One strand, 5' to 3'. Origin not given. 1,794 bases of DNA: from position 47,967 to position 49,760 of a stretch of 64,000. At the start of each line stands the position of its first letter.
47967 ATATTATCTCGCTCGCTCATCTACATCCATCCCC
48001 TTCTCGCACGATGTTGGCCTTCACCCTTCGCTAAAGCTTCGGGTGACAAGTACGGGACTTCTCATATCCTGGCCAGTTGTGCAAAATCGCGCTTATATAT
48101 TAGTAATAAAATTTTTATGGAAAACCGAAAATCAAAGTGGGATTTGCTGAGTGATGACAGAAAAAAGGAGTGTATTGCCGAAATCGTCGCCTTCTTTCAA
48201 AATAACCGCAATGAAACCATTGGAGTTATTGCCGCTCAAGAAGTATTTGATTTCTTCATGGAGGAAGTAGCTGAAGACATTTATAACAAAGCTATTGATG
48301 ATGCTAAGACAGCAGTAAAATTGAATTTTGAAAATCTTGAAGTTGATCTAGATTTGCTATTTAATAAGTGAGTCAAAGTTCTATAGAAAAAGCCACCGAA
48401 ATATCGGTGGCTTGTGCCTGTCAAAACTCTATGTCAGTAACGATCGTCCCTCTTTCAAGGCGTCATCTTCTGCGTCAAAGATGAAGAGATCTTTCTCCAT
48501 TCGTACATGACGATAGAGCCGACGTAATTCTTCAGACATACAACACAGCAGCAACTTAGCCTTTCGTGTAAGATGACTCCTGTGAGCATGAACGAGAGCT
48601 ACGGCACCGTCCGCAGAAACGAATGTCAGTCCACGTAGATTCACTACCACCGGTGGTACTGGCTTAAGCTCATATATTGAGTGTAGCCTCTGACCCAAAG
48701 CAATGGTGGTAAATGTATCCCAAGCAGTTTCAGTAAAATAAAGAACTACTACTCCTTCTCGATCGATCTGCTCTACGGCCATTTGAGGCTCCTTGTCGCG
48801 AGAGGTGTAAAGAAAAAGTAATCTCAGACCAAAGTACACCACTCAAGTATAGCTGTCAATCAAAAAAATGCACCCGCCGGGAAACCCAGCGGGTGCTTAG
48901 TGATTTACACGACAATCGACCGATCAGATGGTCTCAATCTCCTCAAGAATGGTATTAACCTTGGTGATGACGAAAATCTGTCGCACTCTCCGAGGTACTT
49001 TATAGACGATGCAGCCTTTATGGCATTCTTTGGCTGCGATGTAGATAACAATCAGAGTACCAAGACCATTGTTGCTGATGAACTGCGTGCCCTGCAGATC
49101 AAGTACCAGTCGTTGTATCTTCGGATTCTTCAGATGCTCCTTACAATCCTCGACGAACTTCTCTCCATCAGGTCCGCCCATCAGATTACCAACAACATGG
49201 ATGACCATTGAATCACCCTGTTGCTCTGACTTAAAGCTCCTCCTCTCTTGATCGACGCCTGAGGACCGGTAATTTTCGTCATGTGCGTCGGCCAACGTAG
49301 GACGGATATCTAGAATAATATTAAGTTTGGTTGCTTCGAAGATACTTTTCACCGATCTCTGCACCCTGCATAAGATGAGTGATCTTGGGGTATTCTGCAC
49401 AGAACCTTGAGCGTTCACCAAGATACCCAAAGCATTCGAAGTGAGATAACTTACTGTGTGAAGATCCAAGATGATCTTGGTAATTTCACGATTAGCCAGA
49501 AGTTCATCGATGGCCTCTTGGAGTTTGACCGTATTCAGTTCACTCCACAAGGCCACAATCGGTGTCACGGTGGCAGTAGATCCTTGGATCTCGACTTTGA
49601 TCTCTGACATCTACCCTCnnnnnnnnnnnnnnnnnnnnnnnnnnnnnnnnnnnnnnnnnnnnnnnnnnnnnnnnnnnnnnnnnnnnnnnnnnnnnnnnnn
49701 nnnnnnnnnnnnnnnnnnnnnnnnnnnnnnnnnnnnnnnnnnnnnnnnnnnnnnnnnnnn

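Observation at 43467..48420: AT-rich island of about 5 kb inserted into a STAS-gene cluster: fusion of an unknown domain to a RecD/Pif1-like helicase, plus wHTH, HEPN-like and DUF2164 genes (candidate novel defence system)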

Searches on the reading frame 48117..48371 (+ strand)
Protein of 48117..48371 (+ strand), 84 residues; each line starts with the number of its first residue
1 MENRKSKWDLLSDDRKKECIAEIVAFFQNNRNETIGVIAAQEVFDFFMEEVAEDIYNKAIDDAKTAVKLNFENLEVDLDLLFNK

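Call 3: search_protein_families(library=pfam, proteins=[window:48117-48371:+], max_evalue=0.1)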
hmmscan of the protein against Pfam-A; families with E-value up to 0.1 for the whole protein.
window:48117-48371:+ (84 aa): 2 families
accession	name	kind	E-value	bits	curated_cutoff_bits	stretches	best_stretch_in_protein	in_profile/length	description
PF09932.14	DUF2164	-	2e-18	66.6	27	1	11-78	3-70/74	Uncharacterized conserved protein (DUF2164)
PF19839.5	RHH_9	-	0.011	16.1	23.4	1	1-47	1-47/65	Ribbon-helix-helix protein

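Call 4: search_protein_families(library=padloc, proteins=[window:48117-48371:+], max_evalue=0.1)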
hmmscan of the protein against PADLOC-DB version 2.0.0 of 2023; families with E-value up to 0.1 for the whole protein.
window:48117-48371:+ (84 aa): 0 families

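Call 5: search_protein_families(library=ncbifam, proteins=[window:48117-48371:+], max_evalue=0.1)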
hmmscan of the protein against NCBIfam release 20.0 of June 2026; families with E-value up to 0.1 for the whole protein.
window:48117-48371:+ (84 aa): 0 families

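Call 6: search_protein_families(library=phrogs, proteins=[window:48117-48371:+], max_evalue=0.1)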
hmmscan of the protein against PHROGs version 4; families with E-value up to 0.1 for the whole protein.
window:48117-48371:+ (84 aa): 0 families

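Call 102: list_cluster_members(proteins=[P0126, P0121, P0001, window:48117-48371:+])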
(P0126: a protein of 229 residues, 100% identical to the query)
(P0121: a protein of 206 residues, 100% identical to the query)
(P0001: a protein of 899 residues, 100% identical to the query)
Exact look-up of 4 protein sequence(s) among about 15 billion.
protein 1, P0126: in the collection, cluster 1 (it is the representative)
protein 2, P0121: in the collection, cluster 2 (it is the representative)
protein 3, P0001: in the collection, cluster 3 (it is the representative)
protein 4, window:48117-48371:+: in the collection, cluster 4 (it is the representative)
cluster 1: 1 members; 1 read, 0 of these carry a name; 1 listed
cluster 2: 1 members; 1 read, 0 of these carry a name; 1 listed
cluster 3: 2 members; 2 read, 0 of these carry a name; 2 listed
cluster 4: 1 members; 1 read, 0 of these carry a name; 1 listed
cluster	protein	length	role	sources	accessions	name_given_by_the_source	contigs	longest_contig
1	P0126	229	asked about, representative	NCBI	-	-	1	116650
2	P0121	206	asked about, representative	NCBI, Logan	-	-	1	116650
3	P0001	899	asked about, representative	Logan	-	-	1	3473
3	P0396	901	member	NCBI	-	-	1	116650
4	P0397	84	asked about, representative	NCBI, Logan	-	-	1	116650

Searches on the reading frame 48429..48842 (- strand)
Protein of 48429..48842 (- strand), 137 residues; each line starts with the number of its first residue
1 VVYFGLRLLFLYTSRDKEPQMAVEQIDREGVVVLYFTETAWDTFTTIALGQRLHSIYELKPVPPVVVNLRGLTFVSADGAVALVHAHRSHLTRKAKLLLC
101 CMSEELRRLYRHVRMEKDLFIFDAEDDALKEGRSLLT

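Call 3: search_protein_families(library=pfam, proteins=[window:48429-48842:-], max_evalue=0.1)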
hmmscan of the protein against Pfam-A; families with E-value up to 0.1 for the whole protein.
window:48429-48842:- (137 aa): 2 families
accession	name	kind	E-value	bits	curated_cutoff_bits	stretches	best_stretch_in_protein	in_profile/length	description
PF01740.26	STAS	-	5.4e-09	36.2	22.6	1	29-128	8-106/106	STAS domain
PF13466.11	STAS_2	-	0.00092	19.8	29.2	1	61-115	24-79/80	STAS domain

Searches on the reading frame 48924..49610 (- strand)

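Call 3: search_protein_families(library=pfam, proteins=[window:48924-49610:-], max_evalue=0.1)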
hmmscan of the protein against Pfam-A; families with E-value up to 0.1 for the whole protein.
window:48924-49610:- (228 aa): 3 families
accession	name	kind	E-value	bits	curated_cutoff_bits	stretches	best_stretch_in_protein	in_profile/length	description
PF01740.26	STAS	-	1.9e-21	76.2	22.6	2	26-109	23-106/106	STAS domain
PF13466.11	STAS_2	-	4.7e-08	33.5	29.2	1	29-95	14-78/80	STAS domain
PF02136.26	NTF2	-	0.027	15.4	21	0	26-77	37-88/116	Nuclear transport factor 2 (NTF2) domain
